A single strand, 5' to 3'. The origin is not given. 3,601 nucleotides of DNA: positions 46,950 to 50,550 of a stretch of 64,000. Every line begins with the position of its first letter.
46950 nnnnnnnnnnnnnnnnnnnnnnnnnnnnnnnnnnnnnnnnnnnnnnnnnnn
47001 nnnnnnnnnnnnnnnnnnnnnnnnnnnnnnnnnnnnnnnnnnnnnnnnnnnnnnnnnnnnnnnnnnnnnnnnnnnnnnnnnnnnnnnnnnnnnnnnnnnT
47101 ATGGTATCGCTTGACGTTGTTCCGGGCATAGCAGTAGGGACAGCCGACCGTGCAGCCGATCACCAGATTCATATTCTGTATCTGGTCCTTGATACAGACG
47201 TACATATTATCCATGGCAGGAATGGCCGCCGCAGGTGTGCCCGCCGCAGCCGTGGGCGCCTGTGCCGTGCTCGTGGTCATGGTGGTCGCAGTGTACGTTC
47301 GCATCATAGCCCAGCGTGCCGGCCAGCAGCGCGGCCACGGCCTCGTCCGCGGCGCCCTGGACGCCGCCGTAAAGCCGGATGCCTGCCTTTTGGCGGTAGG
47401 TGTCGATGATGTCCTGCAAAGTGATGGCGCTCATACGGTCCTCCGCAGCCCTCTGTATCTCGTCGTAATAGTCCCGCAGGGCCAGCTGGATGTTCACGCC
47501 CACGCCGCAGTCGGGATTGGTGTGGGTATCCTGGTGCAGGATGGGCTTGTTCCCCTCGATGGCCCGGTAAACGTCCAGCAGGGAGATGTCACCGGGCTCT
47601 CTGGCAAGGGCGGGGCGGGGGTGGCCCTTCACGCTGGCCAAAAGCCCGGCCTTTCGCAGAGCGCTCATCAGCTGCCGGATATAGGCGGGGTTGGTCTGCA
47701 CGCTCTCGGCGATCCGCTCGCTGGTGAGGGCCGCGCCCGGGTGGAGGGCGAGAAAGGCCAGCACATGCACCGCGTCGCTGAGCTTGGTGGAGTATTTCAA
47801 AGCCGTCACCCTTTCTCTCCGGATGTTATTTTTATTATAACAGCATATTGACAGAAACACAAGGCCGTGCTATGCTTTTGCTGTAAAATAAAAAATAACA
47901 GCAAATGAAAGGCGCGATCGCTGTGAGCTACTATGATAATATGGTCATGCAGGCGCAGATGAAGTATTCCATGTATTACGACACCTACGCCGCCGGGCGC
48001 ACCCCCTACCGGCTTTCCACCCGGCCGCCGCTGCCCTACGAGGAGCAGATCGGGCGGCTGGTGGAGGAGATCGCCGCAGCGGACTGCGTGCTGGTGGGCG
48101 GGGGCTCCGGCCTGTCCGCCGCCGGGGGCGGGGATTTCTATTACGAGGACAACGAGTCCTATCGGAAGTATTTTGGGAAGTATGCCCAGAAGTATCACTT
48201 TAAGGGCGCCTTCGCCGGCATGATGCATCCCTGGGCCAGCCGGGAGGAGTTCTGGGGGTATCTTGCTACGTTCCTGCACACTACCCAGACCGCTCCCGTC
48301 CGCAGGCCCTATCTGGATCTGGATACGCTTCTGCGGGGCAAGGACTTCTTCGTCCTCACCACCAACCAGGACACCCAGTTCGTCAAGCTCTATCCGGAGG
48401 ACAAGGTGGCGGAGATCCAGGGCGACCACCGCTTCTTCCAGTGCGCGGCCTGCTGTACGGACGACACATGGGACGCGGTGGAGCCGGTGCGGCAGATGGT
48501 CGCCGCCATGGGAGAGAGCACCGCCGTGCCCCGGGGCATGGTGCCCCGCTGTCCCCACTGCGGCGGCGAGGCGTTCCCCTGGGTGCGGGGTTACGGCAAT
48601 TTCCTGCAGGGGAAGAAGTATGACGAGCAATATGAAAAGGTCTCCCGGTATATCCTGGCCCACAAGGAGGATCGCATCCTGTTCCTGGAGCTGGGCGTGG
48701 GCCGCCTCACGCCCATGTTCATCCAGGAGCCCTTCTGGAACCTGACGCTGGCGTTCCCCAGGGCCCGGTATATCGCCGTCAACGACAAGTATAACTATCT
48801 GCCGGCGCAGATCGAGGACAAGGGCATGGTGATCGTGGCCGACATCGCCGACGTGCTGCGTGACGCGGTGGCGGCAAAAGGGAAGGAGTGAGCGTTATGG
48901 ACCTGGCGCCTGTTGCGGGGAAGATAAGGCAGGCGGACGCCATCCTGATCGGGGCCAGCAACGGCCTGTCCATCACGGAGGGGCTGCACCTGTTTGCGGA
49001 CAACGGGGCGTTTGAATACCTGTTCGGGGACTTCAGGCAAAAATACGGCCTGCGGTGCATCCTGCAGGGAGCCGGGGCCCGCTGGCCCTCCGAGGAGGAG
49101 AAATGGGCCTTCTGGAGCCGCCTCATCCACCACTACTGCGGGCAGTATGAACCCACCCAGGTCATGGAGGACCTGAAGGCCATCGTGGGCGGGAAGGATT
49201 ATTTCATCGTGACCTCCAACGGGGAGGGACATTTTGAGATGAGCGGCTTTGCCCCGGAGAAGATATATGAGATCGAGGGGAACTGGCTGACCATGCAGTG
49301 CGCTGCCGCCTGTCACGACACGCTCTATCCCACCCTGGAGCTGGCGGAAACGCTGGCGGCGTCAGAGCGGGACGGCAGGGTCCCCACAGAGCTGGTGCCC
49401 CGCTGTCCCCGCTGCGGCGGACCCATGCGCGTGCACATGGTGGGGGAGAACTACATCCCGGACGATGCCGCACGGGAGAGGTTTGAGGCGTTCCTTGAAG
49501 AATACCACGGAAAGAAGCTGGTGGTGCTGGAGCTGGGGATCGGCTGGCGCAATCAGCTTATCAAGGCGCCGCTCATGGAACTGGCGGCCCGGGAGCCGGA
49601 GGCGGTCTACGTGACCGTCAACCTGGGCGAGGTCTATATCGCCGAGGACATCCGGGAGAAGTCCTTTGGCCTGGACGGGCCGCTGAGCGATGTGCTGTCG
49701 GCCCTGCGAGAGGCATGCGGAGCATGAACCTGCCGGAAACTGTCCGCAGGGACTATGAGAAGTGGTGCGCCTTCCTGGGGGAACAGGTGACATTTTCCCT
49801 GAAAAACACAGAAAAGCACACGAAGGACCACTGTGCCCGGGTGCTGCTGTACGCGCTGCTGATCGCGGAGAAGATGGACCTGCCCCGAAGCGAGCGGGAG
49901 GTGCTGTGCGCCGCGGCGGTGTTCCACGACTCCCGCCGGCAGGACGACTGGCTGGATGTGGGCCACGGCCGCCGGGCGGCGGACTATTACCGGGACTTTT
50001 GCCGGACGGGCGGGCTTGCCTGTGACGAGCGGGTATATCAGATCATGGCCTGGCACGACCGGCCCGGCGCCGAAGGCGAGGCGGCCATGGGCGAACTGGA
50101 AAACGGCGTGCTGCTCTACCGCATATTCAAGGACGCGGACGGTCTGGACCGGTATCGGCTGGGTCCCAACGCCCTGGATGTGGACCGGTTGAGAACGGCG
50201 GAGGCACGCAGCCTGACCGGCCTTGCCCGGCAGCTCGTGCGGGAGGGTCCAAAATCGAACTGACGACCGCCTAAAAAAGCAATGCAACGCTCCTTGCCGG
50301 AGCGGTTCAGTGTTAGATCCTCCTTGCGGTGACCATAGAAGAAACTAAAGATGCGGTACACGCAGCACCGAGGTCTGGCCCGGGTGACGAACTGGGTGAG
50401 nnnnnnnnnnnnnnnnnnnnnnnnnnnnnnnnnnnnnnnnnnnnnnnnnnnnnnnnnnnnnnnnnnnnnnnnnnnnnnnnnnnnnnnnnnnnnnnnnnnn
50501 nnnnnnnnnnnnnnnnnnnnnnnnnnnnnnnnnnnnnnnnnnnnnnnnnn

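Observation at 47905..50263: Translationally coupled Sir2-like / Sir2-like (His to Trp) / HD phosphohydrolase operon: candidate NAD-linked system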

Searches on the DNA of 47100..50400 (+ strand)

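Call 112: search_dna_similar(query=window:47100-50400:+, collection=plasmids, mode=near, max_rows=5)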
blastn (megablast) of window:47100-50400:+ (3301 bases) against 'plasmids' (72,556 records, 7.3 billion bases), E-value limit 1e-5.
No match.

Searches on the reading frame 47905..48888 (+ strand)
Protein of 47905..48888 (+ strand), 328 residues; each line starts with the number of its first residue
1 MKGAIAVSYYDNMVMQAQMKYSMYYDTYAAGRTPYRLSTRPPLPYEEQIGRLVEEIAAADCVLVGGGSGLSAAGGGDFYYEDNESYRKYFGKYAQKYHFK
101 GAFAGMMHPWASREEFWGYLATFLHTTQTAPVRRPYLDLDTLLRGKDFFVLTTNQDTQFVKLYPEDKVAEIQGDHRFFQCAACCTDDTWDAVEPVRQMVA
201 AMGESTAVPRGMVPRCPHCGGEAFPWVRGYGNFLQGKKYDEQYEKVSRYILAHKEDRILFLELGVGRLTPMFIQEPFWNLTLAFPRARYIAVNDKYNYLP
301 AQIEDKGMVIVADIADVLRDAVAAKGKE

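Call 3: search_protein_families(library=pfam, proteins=[window:47905-48888:+], max_evalue=1)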
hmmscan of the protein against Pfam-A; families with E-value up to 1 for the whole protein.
window:47905-48888:+ (328 aa): 2 families
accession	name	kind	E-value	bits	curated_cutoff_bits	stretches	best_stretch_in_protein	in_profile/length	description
PF02146.23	SIR2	-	0.077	13.4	24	1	165-247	95-164/180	Sir2 family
PF12760.12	Zn_ribbon_IS1595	-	0.1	13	25.4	0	214-222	19-27/46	Transposase zinc-ribbon domain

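Call 4: search_protein_families(library=ncbifam, proteins=[window:47905-48888:+], max_evalue=1)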
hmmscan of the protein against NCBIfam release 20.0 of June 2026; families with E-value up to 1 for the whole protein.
window:47905-48888:+ (328 aa): 4 families
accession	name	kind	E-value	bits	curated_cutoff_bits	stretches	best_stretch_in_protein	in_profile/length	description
NF001753.0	PRK00481.1-3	subfamily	5.1e-07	28.9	243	1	51-246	5-182/252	NAD-dependent protein deacylase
NF040867.1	prot_deacyl_CobB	equivalog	0.0027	17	320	1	53-246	4-177/242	NAD-dependent protein deacetylase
TIGR03655.1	anti_R_Lar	subfamily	0.11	12.8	39.6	1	215-233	3-21/55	Lar family restriction alleviation protein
NF003008.0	PRK03824.1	equivalog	0.21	11.5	125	1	169-236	62-130/135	hydrogenase nickel incorporation protein HypA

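Call 5: search_protein_families(library=padloc, proteins=[window:47905-48888:+], max_evalue=1)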
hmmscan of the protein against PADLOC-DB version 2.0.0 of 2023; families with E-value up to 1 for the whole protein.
window:47905-48888:+ (328 aa): 0 families

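Call 6: search_solved_structures(query=window:47905-48888:+, max_evalue=1, show_alignments=2)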
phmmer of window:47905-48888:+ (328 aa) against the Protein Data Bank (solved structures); distinct sequences matched with E-value up to 1: 14.
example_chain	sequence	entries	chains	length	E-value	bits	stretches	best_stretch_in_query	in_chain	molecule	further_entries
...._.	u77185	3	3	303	1.6e-39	139.2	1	43-318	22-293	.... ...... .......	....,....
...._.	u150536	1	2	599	1.6e-17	66.9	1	53-308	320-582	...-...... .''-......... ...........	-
3zg6_A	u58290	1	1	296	0.053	15.8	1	118-198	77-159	NAD-DEPENDENT PROTEIN DEACETYLASE SIRTUIN-6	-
3r2g_A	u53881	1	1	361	0.068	15.5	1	50-114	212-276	Inosine 5'-monophosphate dehydrogenase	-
3k35_A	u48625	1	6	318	0.073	15.4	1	118-204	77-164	NAD-dependent deacetylase sirtuin-6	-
5x16_A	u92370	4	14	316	0.077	15.3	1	118-204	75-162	NAD-dependent protein deacetylase sirtuin-6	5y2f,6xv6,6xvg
7cl0_A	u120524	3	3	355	0.096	15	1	118-203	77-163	NAD-dependent protein deacetylase sirtuin-6 | NAD-dependent protein deacylase sirtuin-6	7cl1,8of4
8f86_K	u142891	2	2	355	0.098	15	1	118-203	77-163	NAD-dependent protein deacylase sirtuin-6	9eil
3pki_A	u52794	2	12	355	0.098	15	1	118-203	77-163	NAD-dependent deacetylase sirtuin-6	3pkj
8i2b_A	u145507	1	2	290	0.12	14.7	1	118-198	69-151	NAD-dependent protein deacylase sirtuin-6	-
5mf6_A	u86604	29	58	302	0.12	14.7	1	118-198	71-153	NAD-dependent protein deacetylase sirtuin-6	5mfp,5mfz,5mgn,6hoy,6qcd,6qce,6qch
8zvp_A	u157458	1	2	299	0.12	14.6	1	118-198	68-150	NAD-dependent protein deacylase sirtuin-6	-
8g57_K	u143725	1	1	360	0.13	14.6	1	118-198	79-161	NAD-dependent protein deacylase sirtuin-6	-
7d6l_A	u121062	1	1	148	0.67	12.2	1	205-228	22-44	Thioredoxin 2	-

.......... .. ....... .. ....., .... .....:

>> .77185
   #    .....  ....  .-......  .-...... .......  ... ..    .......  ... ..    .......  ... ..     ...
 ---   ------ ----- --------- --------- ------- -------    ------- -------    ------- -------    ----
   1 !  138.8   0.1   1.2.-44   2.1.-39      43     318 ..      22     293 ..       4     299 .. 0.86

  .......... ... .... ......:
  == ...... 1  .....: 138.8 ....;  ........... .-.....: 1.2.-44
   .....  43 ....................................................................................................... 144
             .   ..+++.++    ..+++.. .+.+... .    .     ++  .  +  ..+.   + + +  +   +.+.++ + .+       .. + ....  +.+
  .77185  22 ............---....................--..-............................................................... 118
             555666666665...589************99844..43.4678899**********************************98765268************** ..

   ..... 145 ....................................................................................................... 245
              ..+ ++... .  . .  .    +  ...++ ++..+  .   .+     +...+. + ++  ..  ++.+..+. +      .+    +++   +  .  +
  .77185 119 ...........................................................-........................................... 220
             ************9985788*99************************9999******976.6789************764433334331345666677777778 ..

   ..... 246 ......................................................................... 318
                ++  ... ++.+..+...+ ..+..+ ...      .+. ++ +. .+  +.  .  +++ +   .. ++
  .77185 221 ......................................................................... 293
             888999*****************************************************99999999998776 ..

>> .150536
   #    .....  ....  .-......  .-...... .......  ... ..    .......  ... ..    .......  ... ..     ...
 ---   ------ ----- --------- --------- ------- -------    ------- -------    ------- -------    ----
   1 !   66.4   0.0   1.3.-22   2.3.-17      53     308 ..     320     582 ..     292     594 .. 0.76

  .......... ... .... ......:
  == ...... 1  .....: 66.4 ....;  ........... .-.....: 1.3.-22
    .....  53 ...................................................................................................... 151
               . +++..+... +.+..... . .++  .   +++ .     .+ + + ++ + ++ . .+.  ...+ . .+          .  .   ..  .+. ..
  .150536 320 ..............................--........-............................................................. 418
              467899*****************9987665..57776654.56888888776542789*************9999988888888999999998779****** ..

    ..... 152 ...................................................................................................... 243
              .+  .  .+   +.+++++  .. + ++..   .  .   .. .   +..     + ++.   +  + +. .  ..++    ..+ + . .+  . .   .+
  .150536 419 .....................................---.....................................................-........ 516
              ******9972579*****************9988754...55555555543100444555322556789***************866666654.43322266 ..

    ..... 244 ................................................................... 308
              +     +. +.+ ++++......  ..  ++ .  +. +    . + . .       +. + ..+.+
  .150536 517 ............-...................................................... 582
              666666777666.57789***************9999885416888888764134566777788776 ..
